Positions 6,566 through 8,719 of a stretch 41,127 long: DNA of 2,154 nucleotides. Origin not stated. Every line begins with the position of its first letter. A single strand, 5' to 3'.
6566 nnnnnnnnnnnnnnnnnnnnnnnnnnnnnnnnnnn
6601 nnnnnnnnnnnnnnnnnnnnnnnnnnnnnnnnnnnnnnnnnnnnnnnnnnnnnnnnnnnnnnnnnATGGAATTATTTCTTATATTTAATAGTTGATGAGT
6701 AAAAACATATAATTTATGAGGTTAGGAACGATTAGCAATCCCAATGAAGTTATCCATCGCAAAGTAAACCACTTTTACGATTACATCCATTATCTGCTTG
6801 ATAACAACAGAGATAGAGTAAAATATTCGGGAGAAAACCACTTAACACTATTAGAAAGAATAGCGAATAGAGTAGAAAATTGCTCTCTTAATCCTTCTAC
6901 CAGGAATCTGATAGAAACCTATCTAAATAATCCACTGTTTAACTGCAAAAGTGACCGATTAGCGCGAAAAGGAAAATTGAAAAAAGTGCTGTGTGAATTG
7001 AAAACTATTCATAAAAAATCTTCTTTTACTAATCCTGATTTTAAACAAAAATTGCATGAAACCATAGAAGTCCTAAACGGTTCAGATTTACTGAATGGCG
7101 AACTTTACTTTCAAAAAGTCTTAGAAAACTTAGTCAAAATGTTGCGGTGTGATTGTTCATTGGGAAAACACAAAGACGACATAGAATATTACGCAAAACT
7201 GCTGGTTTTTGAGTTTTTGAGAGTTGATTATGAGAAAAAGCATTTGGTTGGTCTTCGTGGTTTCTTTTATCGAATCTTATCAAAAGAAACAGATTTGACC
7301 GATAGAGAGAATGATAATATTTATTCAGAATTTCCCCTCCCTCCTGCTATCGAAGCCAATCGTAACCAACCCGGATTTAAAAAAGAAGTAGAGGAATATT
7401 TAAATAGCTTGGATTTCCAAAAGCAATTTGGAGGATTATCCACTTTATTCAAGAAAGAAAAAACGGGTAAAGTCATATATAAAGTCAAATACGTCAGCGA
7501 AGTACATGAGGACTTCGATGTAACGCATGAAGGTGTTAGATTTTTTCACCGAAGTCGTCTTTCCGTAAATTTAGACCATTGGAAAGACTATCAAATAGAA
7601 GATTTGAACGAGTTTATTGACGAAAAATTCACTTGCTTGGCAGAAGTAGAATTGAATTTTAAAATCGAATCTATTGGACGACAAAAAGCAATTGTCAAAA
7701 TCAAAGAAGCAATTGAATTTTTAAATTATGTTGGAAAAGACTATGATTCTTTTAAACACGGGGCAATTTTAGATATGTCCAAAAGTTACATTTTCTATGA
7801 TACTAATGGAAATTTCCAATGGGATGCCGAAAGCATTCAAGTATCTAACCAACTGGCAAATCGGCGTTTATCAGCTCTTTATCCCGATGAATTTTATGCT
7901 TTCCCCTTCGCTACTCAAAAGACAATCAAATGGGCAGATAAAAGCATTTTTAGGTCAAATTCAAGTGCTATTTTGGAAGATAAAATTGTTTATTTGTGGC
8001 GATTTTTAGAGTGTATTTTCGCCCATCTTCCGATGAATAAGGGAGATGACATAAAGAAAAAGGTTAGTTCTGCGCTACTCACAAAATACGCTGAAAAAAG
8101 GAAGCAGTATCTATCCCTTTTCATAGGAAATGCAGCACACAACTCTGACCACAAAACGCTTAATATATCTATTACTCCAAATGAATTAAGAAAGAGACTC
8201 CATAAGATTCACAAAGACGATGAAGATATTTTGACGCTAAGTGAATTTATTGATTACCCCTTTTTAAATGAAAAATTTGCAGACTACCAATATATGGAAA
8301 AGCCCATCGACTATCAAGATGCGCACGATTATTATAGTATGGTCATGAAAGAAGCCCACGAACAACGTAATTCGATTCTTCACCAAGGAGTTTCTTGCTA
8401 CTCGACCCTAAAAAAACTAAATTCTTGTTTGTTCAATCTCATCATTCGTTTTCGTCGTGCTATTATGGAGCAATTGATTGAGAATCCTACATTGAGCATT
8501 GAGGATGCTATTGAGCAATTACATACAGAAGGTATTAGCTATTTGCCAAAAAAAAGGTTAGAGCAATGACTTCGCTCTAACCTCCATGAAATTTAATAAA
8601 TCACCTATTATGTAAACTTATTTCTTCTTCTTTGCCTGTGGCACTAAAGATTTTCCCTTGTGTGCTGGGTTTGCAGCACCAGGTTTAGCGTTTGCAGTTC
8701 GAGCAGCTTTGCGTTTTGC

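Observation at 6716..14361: Candidate multi-gene RNA-targeting conflict locus (HEPN-motif, HEPN-motif, TPR-PIN-tRNA_bind)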

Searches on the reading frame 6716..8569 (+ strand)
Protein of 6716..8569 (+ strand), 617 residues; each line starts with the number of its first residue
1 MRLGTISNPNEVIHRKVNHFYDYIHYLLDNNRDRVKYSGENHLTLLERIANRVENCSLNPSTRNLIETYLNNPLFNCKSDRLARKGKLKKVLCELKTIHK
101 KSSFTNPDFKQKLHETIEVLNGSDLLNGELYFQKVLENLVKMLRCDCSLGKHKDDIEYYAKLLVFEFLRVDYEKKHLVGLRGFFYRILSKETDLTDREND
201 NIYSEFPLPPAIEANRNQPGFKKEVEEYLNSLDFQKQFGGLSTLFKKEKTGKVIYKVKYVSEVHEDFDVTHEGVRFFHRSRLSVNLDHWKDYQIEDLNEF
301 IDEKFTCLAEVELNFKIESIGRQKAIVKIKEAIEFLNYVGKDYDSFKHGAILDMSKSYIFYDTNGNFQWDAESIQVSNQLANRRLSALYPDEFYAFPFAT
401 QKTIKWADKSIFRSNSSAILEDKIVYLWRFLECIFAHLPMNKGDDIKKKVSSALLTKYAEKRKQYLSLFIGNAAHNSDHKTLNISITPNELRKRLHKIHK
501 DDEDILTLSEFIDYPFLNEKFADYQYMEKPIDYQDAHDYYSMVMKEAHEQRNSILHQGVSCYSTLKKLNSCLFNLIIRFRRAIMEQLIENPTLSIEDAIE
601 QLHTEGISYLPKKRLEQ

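Call 3: search_protein_families(library=pfam, proteins=[window:6716-8569:+], max_evalue=0.1)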
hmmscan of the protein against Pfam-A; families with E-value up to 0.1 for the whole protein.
window:6716-8569:+ (617 aa): 0 families

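Call 4: search_protein_families(library=padloc, proteins=[window:6716-8569:+], max_evalue=0.1)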
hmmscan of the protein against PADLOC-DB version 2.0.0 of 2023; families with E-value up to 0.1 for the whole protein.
window:6716-8569:+ (617 aa): 0 families

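Call 5: search_protein_families(library=ncbifam, proteins=[window:6716-8569:+], max_evalue=0.1)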
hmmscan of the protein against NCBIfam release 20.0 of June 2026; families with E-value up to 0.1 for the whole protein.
window:6716-8569:+ (617 aa): 1 family
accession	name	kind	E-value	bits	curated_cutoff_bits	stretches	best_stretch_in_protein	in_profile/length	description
TIGR01669.1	phage_XkdX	equivalog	0.064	13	28.2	0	288-304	14-30/45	XkdX family protein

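Call 9: find_homologous_proteins(query=window:6716-8569:+)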
Query window:6716-8569:+ (617 aa): 3 proteins with E <= 0.001 among 6748 candidates.
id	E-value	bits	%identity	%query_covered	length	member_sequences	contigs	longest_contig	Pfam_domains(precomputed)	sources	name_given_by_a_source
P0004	0.0e+0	1402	100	100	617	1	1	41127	-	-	-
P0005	1.2e-124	435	40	99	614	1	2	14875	-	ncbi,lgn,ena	-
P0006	1.8e-114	402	38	99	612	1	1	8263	-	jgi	-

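Call 13: find_encoding_contigs(protein=P0005, flank=10000)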
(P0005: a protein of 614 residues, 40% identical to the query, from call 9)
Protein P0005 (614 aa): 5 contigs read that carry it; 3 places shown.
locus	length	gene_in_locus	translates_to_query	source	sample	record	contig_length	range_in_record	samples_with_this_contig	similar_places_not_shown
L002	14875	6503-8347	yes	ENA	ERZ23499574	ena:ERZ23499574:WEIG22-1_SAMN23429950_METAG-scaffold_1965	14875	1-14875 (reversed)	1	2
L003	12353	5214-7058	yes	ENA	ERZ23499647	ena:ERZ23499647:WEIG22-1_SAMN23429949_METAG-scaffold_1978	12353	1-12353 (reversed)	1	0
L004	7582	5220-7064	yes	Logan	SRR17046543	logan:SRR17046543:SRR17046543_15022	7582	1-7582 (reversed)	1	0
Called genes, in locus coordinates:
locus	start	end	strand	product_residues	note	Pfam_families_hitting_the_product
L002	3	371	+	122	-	?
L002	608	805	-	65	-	PF01541:GIY-YIG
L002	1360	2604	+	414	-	PF17293:Arm-DNA-bind_5, PF13102:Phage_int_SAM_5, PF00589:Phage_integrase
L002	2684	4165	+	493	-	PF18962:Por_Secre_tail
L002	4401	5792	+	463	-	-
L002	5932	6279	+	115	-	PF12728:HTH_17 (faint)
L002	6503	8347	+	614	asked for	-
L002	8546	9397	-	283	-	-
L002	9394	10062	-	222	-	-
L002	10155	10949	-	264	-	-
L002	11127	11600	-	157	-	-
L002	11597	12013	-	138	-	PF01381:HTH_3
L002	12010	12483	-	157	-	-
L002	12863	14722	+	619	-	-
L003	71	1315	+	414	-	PF17293:Arm-DNA-bind_5, PF13102:Phage_int_SAM_5, PF00589:Phage_integrase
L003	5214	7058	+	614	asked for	-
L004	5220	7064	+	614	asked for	-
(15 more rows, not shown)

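Call 17: find_encoding_contigs(protein=P0006, flank=10000, max_places=3)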
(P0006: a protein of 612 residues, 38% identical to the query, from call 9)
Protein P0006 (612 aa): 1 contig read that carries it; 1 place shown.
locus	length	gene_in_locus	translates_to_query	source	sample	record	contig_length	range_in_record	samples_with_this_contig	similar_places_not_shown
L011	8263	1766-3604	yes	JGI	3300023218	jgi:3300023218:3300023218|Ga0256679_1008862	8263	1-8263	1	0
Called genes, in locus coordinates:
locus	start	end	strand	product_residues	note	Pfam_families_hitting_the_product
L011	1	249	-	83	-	?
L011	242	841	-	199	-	PF13412:HTH_24 (faint), PF01381:HTH_3, PF13560:HTH_31, PF01909:NTP_transf_2, PF18765:Polbeta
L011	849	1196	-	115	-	-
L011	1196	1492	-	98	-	-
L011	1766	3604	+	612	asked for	-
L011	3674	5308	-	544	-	PF01039:Carboxyl_trans, PF06833:MdcE (faint), PF03255:ACCA (weak)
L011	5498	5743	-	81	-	-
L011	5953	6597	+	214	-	PF13743:Thioredoxin_5 (faint)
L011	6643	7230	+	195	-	PF00881:Nitroreductase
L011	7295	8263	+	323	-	?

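Call 51: search_protein_representatives(alignment_id=A1)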
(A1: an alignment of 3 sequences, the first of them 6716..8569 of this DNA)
Query: 3 sequences, 616 profile positions. Proteins with E-value up to 0.001 (for the whole library): 249; up to 1e-10: 196; up to 1e-30: 62. The best 150 are listed.
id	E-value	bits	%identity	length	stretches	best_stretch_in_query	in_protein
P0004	0.0e+00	1114.9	-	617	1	1-616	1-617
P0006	0.0e+00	1086.6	-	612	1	1-616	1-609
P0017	1.9e-242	822.7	-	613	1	1-611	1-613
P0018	1.7e-196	670.9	-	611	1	1-609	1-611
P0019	1.0e-185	635.3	-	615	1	3-604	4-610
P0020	2.0e-131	456.0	-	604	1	2-592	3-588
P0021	4.9e-122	425.0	-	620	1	1-610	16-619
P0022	1.6e-120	419.9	-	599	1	1-601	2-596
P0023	2.1e-116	406.4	-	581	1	37-609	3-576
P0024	4.1e-90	319.5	-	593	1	3-603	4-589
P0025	5.9e-90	319.0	-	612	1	2-601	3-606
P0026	4.2e-86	306.3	-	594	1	3-608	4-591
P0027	4.6e-86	306.1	-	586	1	3-599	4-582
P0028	6.5e-86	305.6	-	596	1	3-609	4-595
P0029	8.2e-84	298.7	-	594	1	3-607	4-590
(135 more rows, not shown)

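Call 55: predict_structure(alignment_id=A1)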
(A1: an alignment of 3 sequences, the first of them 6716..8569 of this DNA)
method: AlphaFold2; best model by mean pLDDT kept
length: 617 residues; sequences in the alignment: 3
mean_pLDDT: 60.8   pTM: 0.39
mean pLDDT of the five models: 60.8, 54.7, 54.2, 51.2, 46.6
residues with pLDDT >= 90: 0; 70-90: 158; 50-70: 330; < 50: 129
segments of 3 or more residues with pLDDT < 50: 1-6, 11-16, 18-41, 72-86, 123-126, 192-199, 288-295, 340-351, 365-385, 549-560, 610-617
pLDDT, mean of each block of 10 residues (from residue 1): 40 48 43 41 59 62 62 42 46 72 66 66 56 76 72 68 66 63 62 46 63 71 74 71 73 76 72 82 59 49 73 75 75 63 35 60 50 36 52 72 70 58 69 68 61 57 60 59 56 56 67 65 63 56 53 39 62 71 76 72 55 34
secondary structure, 60 per line:
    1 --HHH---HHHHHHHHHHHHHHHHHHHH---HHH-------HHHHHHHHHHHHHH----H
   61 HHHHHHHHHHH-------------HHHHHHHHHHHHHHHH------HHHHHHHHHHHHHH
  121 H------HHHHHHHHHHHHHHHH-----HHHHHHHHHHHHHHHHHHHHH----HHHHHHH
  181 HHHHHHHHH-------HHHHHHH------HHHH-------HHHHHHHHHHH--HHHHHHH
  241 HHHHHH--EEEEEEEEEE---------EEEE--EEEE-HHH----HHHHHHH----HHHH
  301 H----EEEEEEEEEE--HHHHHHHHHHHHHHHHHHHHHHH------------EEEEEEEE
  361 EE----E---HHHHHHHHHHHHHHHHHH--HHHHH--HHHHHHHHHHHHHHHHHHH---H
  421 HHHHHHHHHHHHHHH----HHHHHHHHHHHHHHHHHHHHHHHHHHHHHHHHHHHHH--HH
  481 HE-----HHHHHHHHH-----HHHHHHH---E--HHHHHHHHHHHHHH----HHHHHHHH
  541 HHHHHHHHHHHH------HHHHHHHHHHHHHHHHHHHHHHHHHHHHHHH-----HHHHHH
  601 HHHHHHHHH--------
elements in order: H9-28 H42-55 H60-71 H85-100 H107-121 H128-143 H149-169 H174-189 H197-203 H210-213 H221-231 H234-246 E249-258 E268-271 E274-277 H286-292 H297-301 E306-315 H318-340 E353-362 H371-388 H391-395 H398-416 H420-435 H440-476 H488-496 H502-508 H515-528 H533-552 H559-589 H595-609

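Call 56: search_solved_structures(query=A5, max_evalue=10)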
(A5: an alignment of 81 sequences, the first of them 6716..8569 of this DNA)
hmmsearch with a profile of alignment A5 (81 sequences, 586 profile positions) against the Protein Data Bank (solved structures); distinct sequences matched with E-value up to 10: 20.
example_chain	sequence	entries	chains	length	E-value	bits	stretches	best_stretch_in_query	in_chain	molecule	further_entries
9hxm_A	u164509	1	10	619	1.4e-07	33.8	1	295-536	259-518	Putative bacterial antiviral defense protein Ec4ApeA from Escherichia coli strain 10434wH1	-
7ts0_A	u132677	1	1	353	0.0058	18.6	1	266-350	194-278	Dominant negative Go alpha subunit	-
7w2z_A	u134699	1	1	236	0.047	15.6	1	267-350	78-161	Guanine nucleotide-binding protein G(o) subunit alpha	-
31bg_A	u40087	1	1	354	0.048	15.6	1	266-350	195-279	Guanine nucleotide-binding protein G(o) subunit alpha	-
8dzq_B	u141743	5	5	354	0.048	15.6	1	266-350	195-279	Guanine nucleotide-binding protein G(o) subunit alpha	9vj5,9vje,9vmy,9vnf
9f33_A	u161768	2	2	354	0.048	15.6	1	266-350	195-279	Guanine nucleotide-binding protein G(o) subunit alpha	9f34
8i95_A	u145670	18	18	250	0.051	15.5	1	267-350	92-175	Guanine nucleotide-binding protein G(o) subunit alpha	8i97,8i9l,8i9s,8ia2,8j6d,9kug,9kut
3c7k_A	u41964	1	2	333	0.07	15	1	267-350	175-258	Guanine nucleotide-binding protein G(o) subunit alpha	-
6oik_A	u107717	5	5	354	0.077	14.9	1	267-350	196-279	Guanine nucleotide-binding protein G(o) subunit alpha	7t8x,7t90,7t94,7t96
6k41_A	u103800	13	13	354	0.078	14.9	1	267-350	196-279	Guanine nucleotide-binding protein G(o) subunit alpha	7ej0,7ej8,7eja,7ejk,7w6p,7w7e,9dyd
8tzq_B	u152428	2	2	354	0.078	14.9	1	267-350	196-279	Guanine nucleotide-binding protein G(o) subunit alpha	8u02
9bsb_A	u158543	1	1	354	0.098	14.5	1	267-350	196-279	Guanine nucleotide-binding protein G(o) subunit alpha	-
6wwz_A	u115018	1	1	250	0.12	14.2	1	267-350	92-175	Guanine nucleotide-binding protein G(o) subunit alpha,Guanine nucleotide-binding protein G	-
6j4o_B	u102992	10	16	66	0.43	12.4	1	86-138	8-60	Small vasohibin-binding protein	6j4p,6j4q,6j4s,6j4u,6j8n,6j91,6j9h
6lpg_B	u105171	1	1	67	0.45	12.3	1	86-138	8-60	Small vasohibin-binding protein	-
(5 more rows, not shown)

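Call 58: search_solved_structures(query=window:6716-8569:+, max_evalue=10, show_alignments=1)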
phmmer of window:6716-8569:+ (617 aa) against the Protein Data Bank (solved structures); distinct sequences matched with E-value up to 10: 2.
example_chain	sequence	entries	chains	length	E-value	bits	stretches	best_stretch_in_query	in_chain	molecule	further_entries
2opo_A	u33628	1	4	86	1.4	10.7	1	480-519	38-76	Polcalcin Che a 3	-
8c6j_z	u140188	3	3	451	2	10.2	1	79-127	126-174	Splicing regulator SDE2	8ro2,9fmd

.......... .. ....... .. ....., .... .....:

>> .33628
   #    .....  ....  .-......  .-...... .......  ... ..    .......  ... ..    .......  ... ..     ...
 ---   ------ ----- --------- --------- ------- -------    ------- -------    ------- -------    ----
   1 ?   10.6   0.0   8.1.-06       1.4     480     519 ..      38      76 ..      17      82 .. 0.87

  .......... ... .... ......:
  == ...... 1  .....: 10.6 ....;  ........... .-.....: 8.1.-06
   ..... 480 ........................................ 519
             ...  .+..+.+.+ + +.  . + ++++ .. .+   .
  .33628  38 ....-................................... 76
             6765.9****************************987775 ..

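Call 65: search_protein_families(library=pfam, alignment_id=A5, max_evalue=0.01)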
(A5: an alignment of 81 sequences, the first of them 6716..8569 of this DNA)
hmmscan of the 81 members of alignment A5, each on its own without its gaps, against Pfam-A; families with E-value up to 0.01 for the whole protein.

A. member 1, window:6716-8569:+ (617 aa): 0 families

B. families by the number of members that match (of 81 scanned): 8 families
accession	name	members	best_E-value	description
PF20252.3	BIG2_C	1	0.00014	BIG2 C-terminal domain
PF25580.1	TPR_Rlf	1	0.00081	Zinc finger protein Rlf-like, TPR repeats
PF05209.18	MinC_N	1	0.0025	Septum formation inhibitor MinC, N-terminal domain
PF10102.14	DUF2341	1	0.0035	Domain of unknown function (DUF2341)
PF02677.20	QueH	1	0.0044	Epoxyqueuosine reductase QueH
PF25805.1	IQUB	1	0.005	IQUB-like domain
PF05771.16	Pox_A31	1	0.0073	Poxvirus A31 protein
PF22134.1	DM_Arn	1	0.0088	DNA Mimic Protein Arn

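Call 66: search_protein_families(library=padloc, alignment_id=A5, max_evalue=0.01)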
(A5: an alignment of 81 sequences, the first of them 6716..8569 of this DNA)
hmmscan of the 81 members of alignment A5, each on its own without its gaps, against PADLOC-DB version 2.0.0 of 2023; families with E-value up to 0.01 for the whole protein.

A. member 1, window:6716-8569:+ (617 aa): 0 families

B. families by the number of members that match (of 81 scanned): 3 families
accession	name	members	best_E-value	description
PDLC05059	PDC-S64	1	1.5e-05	-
PDLC02077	Cas2b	1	0.0018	-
PDLC00611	ZorB1|ZorB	1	0.0089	MotB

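Call 67: search_solved_structures(query=A5, max_evalue=0.001, show_alignments=1)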
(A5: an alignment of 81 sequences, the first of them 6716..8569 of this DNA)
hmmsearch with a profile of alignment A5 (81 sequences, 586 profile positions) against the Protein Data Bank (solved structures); distinct sequences matched with E-value up to 0.001: 1.
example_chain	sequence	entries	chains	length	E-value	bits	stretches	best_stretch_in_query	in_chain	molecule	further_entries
9hxm_A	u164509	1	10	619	1.4e-07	33.8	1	295-536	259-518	Putative bacterial antiviral defense protein Ec4ApeA from Escherichia coli strain 10434wH1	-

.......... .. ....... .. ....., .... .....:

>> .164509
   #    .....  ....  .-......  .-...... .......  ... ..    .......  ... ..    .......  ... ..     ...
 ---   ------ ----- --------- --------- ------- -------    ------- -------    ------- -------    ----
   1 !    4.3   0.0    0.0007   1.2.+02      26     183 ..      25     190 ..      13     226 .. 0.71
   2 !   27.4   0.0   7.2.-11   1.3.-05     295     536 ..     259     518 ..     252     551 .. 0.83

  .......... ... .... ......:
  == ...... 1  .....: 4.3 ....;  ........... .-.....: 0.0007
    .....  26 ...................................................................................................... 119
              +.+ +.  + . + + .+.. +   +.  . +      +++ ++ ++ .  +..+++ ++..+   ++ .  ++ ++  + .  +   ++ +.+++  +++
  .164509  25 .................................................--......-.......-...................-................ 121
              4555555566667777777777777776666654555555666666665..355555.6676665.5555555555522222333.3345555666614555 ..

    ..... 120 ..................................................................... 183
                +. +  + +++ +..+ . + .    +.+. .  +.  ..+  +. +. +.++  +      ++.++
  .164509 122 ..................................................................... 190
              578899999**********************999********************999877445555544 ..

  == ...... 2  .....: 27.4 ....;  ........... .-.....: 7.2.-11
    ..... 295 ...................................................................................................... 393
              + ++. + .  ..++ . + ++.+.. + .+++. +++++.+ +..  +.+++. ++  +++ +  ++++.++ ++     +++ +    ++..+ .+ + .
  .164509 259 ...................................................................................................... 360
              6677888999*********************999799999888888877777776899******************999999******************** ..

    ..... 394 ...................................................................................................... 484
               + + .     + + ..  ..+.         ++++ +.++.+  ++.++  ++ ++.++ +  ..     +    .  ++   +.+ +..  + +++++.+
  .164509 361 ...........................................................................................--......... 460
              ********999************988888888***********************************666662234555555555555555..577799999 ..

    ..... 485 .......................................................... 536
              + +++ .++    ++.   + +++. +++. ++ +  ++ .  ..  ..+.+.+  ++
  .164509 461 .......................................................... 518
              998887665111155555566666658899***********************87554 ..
